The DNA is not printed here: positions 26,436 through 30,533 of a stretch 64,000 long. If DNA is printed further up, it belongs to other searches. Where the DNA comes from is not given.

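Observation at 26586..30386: Giant lipoprotein combining cohesin-like and dockerin-like modules with four PKD domains and a propeller-like C-terminal half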

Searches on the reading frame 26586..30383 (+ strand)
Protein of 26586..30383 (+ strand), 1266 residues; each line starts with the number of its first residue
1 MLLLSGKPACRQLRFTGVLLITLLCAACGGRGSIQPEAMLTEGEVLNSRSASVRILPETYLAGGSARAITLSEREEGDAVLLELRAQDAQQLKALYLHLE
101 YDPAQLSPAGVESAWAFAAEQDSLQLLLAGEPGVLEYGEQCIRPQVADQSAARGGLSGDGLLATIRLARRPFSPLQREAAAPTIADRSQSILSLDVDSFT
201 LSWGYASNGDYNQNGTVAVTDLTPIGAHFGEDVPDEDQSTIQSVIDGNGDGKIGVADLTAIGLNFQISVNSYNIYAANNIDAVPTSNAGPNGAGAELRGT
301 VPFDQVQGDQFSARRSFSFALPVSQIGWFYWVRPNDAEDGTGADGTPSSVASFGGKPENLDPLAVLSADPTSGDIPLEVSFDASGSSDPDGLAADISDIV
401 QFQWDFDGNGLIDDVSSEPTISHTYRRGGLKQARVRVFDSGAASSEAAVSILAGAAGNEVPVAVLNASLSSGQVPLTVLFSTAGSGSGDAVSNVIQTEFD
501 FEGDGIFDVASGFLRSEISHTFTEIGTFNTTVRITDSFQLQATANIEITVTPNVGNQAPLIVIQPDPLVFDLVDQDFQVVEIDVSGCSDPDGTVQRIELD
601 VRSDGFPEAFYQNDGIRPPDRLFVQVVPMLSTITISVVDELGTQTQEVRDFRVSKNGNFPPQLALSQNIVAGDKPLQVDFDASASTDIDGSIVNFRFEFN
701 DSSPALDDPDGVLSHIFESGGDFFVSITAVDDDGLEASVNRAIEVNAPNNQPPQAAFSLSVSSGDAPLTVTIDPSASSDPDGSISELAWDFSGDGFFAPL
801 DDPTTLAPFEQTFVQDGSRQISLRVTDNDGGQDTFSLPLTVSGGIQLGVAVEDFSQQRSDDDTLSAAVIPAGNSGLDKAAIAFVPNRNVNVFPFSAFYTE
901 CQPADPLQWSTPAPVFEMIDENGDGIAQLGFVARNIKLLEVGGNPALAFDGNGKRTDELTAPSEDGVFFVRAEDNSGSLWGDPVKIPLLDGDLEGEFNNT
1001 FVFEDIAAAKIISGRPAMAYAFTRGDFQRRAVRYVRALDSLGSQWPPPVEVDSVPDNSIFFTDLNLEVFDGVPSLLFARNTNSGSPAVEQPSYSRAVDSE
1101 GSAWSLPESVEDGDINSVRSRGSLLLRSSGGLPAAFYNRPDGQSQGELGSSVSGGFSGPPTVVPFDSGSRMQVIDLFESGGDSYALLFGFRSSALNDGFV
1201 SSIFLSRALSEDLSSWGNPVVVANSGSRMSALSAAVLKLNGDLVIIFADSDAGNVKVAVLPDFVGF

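Call 3: search_protein_families(library=pfam, proteins=[window:26586-30383:+], max_evalue=1)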
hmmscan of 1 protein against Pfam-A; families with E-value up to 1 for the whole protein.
window:26586-30383:+ (1266 aa): 6 families
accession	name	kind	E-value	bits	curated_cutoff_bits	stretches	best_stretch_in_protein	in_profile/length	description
PF18911.6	PKD_4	-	5.1e-35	119.8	27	4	672-739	14-78/85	PKD domain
PF00801.26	PKD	-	7.6e-23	80.8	23.5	4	675-737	14-73/80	PKD domain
PF22352.2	K319L-like_PKD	-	3.4e-05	24.2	27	1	769-841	13-84/84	K319L-like, PKD domain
PF00404.24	Dockerin_1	-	0.0048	17.5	22.9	1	209-259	2-50/57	Dockerin type I domain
PF13202.12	EF-hand_5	-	0.085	12.8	25.9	0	244-258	7-21/25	EF hand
PF21027.3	Sde0182_C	-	0.12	13.4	27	0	378-391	1-14/83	Cellulose-binding protein Sde0182, C-terminal domain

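Call 4: search_protein_families(library=ncbifam, proteins=[window:26586-30383:+], max_evalue=1)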
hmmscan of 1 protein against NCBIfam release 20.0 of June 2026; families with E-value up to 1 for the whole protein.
window:26586-30383:+ (1266 aa): 3 families
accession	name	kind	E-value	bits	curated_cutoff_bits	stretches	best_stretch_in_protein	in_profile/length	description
TIGR00864.1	PCC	subfamily_domain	0.0032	13.8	1861.4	1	399-556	1166-1310/2700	polycystin cation channel protein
NF058578.1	CPR_pilus_PamR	equivalog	0.012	14.5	300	0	713-739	206-232/297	pilus system RbmA-like protein PamR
NF009862.0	PRK13325.1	equivalog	0.14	10.8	761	1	177-233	327-382/592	bifunctional biotin--[acetyl-CoA-carboxylase] ligase/type III pantothenate kinase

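Call 18: find_encoding_contigs(protein=window:26586-30383:+, flank=2000, max_places=3)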
Protein window:26586-30383:+ (1266 aa): no gene with exactly this product is on record in the collection.

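Call 20: find_related_loci(query=window:26586-30383:+, collection=genome_contigs, flank=10000)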
Query window:26586-30383:+ (1266 aa) in genome_contigs; peptide patterns used: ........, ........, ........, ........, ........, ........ (x = any residue, [..] = any of these).
70 stretches matched a pattern; 3 encode a relative of the query (tblastn E <= 1e-3); 3 distinct loci.
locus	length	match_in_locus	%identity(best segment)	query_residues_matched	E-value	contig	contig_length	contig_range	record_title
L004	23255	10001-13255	33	103-1261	4e-131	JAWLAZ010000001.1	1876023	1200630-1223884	MAG: bacterium isolate AC1.30 AC1.30.fa-1, whole genome shotgun sequence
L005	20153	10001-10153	38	400-452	3e-5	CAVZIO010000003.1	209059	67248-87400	MAG: uncultured Gammaproteobacteria bacterium isolate MFD00962.bin.2.91 genome assembly, contig: contig_171541, whole ge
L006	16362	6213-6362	34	400-449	9e-5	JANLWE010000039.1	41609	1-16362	MAG: Gammaproteobacteria bacterium isolate OTE_20_metabat_80 OTE_20_k141_3299737, whole genome shotgun sequence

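Call 26: search_protein_families(library=pfam, proteins=[L004:9887-13264:+, L004:6361-9717:+, L004:13414-16680:+, L004:2115-4064:+, L004:4277-6151:+, L004:18109-20406:-, L004:16786-18036:-], max_evalue=0.01)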
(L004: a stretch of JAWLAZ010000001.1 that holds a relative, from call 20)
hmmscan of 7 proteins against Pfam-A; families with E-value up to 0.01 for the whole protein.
L004:9887-13264:+ (1126 aa): 3 families
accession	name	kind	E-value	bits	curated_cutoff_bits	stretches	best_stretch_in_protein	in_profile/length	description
PF18911.6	PKD_4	-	1.6e-51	172.7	27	5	560-649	1-84/85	PKD domain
PF00801.26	PKD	-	1.1e-34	118.7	23.5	4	276-351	3-68/80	PKD domain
PF22352.2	K319L-like_PKD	-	9.2e-19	67.7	27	1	580-641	14-77/84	K319L-like, PKD domain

L004:6361-9717:+ (1119 aa): 5 families
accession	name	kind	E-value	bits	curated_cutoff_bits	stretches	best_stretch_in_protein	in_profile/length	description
PF18911.6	PKD_4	-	5e-61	203.2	27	5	561-650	1-84/85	PKD domain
PF00801.26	PKD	-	1.8e-42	143.7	23.5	4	569-645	3-77/80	PKD domain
PF22352.2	K319L-like_PKD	-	1.5e-18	67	27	2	580-642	13-77/84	K319L-like, PKD domain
PF21027.3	Sde0182_C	-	0.00035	21.5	27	0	581-625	2-28/83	Cellulose-binding protein Sde0182, C-terminal domain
PF08329.16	ChitinaseA_N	-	0.0046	17.1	21.2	0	412-462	59-109/133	Chitinase A, N-terminal domain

L004:13414-16680:+ (1089 aa): 5 families
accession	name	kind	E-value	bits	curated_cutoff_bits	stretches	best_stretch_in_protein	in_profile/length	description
PF18911.6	PKD_4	-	8.7e-47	157.5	27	5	462-546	3-81/85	PKD domain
PF00801.26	PKD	-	1.9e-28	98.7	23.5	3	274-350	6-72/80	PKD domain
PF22352.2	K319L-like_PKD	-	4.7e-15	55.8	27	0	668-732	13-78/84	K319L-like, PKD domain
PF08329.16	ChitinaseA_N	-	2.2e-06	27.8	21.2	0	497-554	55-111/133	Chitinase A, N-terminal domain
PF21027.3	Sde0182_C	-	5.6e-05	24.1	27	0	574-594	1-21/83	Cellulose-binding protein Sde0182, C-terminal domain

L004:2115-4064:+ (650 aa): 0 families

L004:4277-6151:+ (625 aa): 2 families
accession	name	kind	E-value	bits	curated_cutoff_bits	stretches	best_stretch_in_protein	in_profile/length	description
PF18914.6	DUF5666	-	2.7e-30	104.9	27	3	329-392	1-60/60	Domain of unknown function (DUF5666)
PF13600.11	DUF4140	-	0.0054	17.6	27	0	387-422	10-45/98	N-terminal domain of unknown function (DUF4140)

L004:18109-20406:- (766 aa): 3 families
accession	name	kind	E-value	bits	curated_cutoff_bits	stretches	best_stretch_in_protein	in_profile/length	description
PF00015.26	MCPsignal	-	7.5e-40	137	34.6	1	560-716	13-169/172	Methyl-accepting chemotaxis protein (MCP) signalling domain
PF00672.30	HAMP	-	1.7e-10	41.5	25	1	406-455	2-50/53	HAMP domain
PF02743.24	dCache_1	-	5e-05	23.4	45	1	78-357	4-232/240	Cache domain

L004:16786-18036:- (417 aa): 0 families

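Call 58: search_protein_families(library=pfam, proteins=[L004:12299-13264:+, L004:8701-9717:+, L004:15700-16680:+], max_evalue=1)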
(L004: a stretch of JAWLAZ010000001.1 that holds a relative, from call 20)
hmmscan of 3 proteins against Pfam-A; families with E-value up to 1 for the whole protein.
L004:12299-13264:+ (322 aa): 0 families

L004:8701-9717:+ (339 aa): 0 families

L004:15700-16680:+ (327 aa): 0 families
